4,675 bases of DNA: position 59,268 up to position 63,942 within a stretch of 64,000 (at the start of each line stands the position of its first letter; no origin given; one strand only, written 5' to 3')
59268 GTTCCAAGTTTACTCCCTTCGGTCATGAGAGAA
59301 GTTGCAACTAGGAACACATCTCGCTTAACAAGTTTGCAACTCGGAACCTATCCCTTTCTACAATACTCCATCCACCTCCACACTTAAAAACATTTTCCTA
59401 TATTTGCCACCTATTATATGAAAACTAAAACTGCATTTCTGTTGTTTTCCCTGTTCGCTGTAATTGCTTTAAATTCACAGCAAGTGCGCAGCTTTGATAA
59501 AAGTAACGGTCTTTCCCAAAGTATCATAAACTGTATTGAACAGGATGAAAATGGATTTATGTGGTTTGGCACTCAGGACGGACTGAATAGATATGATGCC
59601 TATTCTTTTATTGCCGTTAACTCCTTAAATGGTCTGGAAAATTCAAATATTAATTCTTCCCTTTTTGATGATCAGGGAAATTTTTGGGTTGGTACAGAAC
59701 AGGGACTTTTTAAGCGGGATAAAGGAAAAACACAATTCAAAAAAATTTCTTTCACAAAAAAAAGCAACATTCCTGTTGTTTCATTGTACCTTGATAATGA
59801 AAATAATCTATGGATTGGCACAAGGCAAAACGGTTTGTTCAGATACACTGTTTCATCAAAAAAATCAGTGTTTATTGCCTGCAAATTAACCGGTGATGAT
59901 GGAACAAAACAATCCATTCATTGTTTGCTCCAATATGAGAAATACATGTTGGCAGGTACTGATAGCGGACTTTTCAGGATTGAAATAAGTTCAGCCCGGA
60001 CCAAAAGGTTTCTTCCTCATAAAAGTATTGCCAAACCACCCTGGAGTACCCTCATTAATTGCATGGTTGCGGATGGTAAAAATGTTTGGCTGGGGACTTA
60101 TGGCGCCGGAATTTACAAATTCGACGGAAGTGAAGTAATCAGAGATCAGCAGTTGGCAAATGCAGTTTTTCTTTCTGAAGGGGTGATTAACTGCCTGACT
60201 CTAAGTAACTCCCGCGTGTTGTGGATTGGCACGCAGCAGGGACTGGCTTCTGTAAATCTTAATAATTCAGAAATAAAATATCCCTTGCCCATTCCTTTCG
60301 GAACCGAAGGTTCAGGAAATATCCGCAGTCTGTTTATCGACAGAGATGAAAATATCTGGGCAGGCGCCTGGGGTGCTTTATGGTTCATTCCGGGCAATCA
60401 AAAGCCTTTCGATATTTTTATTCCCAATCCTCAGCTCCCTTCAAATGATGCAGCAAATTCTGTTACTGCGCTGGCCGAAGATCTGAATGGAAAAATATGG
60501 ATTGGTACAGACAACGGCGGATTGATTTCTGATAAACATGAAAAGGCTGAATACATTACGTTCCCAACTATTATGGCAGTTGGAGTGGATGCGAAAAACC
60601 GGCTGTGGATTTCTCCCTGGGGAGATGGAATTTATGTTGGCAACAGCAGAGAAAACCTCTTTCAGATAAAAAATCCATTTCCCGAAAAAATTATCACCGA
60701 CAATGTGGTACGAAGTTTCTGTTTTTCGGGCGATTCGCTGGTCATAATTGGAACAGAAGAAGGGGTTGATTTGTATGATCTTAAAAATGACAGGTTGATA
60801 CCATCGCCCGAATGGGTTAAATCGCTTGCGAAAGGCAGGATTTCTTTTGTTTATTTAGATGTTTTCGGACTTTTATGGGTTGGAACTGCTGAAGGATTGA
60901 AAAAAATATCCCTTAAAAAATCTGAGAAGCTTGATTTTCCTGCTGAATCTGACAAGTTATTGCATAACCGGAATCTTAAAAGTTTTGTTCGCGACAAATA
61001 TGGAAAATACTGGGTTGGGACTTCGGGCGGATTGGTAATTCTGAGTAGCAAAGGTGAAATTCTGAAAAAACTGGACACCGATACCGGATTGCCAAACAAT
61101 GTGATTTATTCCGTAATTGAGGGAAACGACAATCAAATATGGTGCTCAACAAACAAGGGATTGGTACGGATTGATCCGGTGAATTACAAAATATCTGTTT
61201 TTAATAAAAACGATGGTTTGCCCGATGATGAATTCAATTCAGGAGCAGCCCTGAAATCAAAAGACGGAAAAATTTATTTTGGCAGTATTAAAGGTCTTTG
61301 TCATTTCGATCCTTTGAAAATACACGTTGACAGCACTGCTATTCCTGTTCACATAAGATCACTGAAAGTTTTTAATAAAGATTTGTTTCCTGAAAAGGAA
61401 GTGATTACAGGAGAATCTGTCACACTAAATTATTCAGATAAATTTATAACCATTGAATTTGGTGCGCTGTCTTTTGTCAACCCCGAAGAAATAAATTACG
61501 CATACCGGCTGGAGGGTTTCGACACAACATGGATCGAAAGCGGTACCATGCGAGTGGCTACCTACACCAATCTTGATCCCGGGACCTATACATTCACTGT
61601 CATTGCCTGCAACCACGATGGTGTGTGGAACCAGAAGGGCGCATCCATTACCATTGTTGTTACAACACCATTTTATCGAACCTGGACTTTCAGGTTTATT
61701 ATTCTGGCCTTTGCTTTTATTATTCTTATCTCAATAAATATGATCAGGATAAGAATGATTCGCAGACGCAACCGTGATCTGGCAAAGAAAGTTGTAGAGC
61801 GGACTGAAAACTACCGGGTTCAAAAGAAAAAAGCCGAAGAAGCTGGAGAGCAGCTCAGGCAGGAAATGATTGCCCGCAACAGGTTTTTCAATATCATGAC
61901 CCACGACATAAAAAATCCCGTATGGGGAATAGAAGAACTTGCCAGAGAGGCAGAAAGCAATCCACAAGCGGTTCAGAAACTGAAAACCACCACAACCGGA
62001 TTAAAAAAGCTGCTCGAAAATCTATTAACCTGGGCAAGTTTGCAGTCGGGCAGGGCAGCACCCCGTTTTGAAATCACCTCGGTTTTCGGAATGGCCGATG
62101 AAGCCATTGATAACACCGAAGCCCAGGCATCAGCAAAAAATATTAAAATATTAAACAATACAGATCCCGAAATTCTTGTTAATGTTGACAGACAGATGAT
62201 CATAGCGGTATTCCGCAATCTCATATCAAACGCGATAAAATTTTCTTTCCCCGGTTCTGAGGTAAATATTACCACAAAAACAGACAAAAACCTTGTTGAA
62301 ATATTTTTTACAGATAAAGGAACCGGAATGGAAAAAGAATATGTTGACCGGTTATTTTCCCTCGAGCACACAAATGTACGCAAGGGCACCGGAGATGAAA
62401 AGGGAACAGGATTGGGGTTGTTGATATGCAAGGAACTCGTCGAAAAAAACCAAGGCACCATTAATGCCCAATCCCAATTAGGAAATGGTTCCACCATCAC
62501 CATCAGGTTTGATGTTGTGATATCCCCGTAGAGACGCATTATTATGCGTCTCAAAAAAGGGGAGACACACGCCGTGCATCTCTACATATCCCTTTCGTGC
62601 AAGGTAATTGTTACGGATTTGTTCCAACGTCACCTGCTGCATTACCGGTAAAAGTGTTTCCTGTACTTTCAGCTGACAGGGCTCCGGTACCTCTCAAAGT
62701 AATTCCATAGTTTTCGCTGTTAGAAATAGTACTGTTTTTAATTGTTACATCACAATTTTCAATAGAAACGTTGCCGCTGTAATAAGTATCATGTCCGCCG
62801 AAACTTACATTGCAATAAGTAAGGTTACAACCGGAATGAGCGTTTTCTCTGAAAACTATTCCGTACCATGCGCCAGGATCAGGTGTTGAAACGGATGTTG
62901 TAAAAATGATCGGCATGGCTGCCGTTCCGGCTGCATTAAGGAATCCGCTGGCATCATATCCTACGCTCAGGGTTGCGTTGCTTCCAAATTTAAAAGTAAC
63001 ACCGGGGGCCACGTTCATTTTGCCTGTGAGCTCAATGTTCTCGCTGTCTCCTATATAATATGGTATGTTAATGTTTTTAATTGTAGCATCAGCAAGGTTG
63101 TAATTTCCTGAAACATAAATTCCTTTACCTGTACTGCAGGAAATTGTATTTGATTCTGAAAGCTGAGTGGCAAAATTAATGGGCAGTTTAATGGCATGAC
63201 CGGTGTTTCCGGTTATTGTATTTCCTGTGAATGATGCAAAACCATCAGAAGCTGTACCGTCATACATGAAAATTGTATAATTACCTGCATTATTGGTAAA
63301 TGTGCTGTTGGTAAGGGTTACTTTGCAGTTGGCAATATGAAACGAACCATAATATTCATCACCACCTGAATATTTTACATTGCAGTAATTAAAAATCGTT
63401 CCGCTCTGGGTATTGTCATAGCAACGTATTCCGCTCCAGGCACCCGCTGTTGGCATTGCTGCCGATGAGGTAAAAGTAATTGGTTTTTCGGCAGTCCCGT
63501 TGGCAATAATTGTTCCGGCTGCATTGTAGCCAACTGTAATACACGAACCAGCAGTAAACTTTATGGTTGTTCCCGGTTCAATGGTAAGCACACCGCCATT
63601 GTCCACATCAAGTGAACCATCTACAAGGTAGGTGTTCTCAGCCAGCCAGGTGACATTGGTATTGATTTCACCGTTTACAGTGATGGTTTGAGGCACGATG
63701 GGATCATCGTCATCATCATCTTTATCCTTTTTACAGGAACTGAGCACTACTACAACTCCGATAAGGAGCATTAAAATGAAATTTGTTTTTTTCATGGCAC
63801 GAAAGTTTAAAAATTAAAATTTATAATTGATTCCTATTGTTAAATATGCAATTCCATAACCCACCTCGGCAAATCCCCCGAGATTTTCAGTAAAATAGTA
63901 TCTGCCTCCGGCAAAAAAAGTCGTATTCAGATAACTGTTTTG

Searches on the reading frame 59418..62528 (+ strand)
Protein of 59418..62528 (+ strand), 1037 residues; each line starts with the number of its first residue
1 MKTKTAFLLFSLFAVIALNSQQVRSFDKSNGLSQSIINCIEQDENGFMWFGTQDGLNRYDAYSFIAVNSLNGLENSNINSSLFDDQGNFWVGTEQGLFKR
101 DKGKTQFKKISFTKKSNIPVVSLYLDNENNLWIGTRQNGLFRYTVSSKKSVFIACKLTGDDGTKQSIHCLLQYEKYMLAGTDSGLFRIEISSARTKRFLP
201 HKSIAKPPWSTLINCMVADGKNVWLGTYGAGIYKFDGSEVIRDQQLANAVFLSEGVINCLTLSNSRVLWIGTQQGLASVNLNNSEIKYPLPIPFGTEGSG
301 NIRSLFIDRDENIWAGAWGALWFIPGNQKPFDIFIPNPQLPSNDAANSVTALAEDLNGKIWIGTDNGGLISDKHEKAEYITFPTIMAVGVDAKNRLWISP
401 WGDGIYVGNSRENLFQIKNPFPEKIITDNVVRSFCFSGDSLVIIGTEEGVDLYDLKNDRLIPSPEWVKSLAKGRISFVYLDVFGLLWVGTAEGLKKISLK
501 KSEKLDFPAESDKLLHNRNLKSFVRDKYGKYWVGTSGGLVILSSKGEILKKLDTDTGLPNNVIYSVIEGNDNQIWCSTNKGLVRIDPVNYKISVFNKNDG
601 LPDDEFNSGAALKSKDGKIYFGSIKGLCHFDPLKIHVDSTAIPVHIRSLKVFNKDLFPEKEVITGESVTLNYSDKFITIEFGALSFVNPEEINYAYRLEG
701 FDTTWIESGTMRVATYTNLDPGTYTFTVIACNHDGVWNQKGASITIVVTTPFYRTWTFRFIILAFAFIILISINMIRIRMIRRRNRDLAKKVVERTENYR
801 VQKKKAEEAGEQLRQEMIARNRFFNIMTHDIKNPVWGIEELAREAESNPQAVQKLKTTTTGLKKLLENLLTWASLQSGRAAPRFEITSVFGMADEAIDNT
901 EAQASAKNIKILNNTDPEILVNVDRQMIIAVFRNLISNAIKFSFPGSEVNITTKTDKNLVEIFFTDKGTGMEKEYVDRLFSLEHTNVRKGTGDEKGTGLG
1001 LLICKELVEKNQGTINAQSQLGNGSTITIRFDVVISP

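Call 3: search_protein_families(library=pfam, proteins=[window:59418-62528:+], max_evalue=0.01)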
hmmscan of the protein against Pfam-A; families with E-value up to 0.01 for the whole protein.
window:59418-62528:+ (1037 aa): 6 families
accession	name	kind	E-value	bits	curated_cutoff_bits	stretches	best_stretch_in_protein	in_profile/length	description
PF07494.17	Reg_prop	-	6.5e-37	121.2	20.4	3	31-53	1-23/24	Two component regulator propeller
PF02518.31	HATPase_c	-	3e-20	73.1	26.4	1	925-1033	3-109/111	Histidine kinase-, DNA gyrase B-, and HSP90-like ATPase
PF07495.19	Y_Y_Y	-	6.4e-20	71.3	26.6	1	686-748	2-64/65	Y_Y_Y domain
PF23748.1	Beta-prop_LRRK2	-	4.2e-09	36.3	26.9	0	108-138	264-294/359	LRRK2 beta propeller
PF00512.31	HisKA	-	0.00017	22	26.9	1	819-878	1-66/66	His Kinase A (phospho-acceptor) domain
PF21544.3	PorZ_N_b_propeller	-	0.0018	19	27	0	11-41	8-38/154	TSS9, PorZ, N-terminal beta-propeller domain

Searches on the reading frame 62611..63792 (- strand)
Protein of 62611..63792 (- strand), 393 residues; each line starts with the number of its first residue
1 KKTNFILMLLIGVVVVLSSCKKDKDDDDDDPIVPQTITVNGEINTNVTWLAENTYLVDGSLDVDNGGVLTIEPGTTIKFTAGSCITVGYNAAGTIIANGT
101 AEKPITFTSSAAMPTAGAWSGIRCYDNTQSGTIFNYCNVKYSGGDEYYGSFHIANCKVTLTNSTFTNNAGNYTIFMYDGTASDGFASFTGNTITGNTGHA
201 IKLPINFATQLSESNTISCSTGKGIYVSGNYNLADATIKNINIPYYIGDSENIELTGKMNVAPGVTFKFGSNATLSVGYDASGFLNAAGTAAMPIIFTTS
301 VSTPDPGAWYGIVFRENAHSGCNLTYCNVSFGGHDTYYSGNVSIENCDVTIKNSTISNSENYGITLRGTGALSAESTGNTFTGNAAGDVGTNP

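Call 29: search_protein_families(library=pfam, proteins=[window:62611-63792:-], max_evalue=0.0001)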
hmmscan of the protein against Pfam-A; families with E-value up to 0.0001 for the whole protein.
window:62611-63792:- (393 aa): 1 family
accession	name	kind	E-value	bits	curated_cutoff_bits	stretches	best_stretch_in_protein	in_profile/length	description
PF13229.12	Beta_helix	-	8.3e-06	26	25.9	0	61-202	26-143/158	Right handed beta helix region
